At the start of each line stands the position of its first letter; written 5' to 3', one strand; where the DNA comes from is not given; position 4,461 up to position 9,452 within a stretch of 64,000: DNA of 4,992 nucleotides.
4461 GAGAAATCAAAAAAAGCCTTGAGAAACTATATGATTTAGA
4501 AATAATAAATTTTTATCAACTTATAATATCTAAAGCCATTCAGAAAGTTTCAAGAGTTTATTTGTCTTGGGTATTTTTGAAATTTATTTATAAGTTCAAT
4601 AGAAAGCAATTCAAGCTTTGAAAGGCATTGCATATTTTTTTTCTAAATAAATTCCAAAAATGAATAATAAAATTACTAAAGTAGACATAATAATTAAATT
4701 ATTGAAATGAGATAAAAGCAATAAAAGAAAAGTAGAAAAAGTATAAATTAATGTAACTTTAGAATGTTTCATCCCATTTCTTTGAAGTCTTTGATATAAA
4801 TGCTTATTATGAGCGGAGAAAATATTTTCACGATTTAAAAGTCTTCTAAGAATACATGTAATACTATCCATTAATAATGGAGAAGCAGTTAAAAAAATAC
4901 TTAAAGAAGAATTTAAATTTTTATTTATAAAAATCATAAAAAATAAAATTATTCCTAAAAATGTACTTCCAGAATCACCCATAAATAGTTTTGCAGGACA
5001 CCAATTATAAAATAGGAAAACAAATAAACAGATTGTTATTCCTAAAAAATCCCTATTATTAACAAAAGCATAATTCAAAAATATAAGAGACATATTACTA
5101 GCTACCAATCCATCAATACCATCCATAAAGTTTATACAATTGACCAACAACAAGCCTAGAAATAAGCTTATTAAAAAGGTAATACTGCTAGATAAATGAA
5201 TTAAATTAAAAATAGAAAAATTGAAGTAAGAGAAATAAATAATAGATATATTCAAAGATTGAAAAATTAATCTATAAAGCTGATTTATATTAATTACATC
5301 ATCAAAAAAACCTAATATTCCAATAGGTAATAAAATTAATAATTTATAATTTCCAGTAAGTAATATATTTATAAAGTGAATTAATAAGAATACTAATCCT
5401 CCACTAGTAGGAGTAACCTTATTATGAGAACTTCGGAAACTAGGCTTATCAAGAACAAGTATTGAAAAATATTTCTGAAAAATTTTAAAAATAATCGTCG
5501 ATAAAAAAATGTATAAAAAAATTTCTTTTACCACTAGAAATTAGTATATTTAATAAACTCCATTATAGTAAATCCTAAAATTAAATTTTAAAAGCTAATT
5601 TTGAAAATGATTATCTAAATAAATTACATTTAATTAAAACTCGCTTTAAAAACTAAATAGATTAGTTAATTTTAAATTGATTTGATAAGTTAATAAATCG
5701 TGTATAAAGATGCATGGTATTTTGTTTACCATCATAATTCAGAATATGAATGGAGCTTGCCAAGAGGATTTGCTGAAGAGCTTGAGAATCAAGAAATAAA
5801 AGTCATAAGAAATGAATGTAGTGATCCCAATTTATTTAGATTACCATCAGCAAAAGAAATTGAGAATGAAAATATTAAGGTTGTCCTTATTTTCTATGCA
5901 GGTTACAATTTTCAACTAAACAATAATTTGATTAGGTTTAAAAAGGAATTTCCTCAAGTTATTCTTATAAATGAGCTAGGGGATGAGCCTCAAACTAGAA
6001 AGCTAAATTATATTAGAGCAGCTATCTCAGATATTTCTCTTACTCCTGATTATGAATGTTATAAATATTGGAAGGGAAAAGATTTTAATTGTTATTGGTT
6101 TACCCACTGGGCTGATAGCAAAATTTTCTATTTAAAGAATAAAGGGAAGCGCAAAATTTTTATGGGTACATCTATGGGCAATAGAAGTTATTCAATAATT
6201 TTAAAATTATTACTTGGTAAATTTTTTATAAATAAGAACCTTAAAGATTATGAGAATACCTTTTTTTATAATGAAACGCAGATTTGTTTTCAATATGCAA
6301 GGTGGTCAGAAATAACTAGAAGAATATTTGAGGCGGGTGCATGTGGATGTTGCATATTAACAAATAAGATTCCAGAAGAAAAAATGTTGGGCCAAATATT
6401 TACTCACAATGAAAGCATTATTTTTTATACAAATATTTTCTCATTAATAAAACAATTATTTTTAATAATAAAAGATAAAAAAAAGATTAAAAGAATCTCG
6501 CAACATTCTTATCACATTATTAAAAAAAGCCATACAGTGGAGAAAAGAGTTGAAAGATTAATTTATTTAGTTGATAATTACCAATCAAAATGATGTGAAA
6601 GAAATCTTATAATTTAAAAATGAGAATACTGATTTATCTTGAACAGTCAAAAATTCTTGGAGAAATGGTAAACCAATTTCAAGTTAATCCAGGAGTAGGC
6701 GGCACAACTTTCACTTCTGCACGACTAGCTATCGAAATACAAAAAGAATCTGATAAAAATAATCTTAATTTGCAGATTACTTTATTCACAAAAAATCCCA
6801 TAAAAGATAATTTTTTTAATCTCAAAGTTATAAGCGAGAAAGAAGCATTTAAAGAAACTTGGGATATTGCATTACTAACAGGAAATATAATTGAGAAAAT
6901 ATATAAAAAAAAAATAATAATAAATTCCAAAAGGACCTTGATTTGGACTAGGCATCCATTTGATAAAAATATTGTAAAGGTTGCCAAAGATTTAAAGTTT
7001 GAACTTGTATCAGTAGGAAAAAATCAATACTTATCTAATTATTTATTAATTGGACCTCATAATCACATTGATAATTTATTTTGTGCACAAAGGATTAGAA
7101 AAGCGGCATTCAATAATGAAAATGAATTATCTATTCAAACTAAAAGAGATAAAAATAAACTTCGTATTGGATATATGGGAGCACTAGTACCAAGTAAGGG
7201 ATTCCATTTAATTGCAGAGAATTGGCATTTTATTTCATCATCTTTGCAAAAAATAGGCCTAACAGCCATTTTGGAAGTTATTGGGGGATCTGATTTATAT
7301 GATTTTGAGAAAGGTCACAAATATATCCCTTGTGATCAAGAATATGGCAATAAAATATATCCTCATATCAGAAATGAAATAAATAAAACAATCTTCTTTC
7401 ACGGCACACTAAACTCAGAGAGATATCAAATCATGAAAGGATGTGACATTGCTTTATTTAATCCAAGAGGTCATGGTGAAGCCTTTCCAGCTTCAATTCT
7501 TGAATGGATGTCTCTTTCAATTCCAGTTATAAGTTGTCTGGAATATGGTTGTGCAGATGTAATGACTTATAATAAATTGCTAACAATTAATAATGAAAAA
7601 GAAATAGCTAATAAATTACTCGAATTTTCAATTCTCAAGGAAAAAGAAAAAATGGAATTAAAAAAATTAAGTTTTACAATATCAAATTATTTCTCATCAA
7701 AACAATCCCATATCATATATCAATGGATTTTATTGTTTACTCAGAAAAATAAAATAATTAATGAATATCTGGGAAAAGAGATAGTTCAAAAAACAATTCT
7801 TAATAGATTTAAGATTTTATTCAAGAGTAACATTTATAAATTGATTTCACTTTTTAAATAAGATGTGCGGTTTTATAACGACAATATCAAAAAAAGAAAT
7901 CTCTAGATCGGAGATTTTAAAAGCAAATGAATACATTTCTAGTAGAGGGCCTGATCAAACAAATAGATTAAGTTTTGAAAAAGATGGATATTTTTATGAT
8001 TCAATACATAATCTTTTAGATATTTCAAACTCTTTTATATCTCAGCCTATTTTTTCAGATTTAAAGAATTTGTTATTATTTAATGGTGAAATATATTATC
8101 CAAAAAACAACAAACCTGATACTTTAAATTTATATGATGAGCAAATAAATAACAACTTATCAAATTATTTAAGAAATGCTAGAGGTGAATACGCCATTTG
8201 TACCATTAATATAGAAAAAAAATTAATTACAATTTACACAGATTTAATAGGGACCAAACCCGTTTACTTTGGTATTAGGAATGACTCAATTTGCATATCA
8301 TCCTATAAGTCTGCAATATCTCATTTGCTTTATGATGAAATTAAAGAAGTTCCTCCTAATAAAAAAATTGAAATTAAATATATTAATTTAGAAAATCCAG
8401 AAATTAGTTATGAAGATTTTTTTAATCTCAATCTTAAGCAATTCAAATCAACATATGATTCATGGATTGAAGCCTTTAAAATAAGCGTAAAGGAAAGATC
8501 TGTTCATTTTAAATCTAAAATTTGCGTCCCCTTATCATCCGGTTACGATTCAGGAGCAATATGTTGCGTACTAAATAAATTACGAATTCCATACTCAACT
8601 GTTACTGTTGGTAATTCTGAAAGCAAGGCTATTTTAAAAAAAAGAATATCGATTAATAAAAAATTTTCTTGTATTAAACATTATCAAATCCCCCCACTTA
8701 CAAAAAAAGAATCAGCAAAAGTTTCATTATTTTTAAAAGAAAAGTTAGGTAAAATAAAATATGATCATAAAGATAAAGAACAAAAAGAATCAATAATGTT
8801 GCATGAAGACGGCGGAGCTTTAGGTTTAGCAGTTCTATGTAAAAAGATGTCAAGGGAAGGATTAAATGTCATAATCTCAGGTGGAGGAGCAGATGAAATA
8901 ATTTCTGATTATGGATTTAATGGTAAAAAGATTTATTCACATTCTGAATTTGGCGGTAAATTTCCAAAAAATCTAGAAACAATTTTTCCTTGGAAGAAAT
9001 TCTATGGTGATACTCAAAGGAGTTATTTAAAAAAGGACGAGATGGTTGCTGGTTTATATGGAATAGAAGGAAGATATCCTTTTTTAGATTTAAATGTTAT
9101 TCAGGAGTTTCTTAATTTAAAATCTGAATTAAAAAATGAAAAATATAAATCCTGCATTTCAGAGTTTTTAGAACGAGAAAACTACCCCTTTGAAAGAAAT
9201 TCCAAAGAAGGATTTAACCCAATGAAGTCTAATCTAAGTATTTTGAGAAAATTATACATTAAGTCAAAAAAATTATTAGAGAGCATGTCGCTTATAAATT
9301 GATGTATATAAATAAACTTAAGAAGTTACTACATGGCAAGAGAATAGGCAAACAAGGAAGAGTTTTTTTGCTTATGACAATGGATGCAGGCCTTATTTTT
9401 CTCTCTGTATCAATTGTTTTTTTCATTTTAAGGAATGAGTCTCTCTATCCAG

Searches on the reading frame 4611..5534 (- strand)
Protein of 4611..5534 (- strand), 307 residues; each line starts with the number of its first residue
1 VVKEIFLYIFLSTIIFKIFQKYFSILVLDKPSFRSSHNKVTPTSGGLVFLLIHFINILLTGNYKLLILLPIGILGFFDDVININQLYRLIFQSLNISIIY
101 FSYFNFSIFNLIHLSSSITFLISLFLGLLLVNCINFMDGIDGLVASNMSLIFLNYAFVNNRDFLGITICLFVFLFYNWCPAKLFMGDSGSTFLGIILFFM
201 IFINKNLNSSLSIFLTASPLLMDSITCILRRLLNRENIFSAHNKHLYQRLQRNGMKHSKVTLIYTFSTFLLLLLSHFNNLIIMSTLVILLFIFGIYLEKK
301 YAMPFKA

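Call 81: search_protein_families(library=pfam, proteins=[window:4611-5534:-], max_evalue=0.00001)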
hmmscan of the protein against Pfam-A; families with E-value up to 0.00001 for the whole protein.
window:4611-5534:- (307 aa): 1 family
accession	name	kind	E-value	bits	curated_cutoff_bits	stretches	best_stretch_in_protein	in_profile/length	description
PF00953.26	Glycos_transf_4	-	7.8e-23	81.7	27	1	65-201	5-156/160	Glycosyl transferase family 4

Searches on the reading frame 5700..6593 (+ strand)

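Call 81: search_protein_families(library=pfam, proteins=[window:5700-6593:+], max_evalue=0.00001)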
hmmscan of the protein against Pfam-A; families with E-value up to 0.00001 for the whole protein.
window:5700-6593:+ (297 aa): 1 family
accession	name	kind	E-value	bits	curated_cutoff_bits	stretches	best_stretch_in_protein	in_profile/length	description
PF13524.12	Glyco_trans_1_2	-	3.5e-15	56.7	25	1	181-288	35-143/144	Glycosyl transferase-like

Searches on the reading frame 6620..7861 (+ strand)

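Call 81: search_protein_families(library=pfam, proteins=[window:6620-7861:+], max_evalue=0.00001)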
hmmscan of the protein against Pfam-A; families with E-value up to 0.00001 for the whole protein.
window:6620-7861:+ (413 aa): 2 families
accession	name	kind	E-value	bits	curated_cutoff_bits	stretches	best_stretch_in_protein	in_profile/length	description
PF00534.26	Glycos_transf_1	-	2.2e-11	44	26.4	1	169-342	4-161/172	Glycosyl transferases group 1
PF13692.12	Glyco_trans_1_4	-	1.4e-08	35.5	27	1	182-335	3-138/142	Glycosyl transferases group 1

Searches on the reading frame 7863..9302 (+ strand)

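Call 81: search_protein_families(library=pfam, proteins=[window:7863-9302:+], max_evalue=0.00001)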
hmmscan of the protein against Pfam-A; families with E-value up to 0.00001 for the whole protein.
window:7863-9302:+ (479 aa): 2 families
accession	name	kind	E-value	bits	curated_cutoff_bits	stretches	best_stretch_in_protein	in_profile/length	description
PF00733.27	Asn_synthase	-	4.3e-12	46.8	21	0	390-458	225-296/354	Asparagine synthase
PF13537.11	GATase_7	-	6.2e-07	29.9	25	0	88-152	59-121/123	Glutamine amidotransferase domain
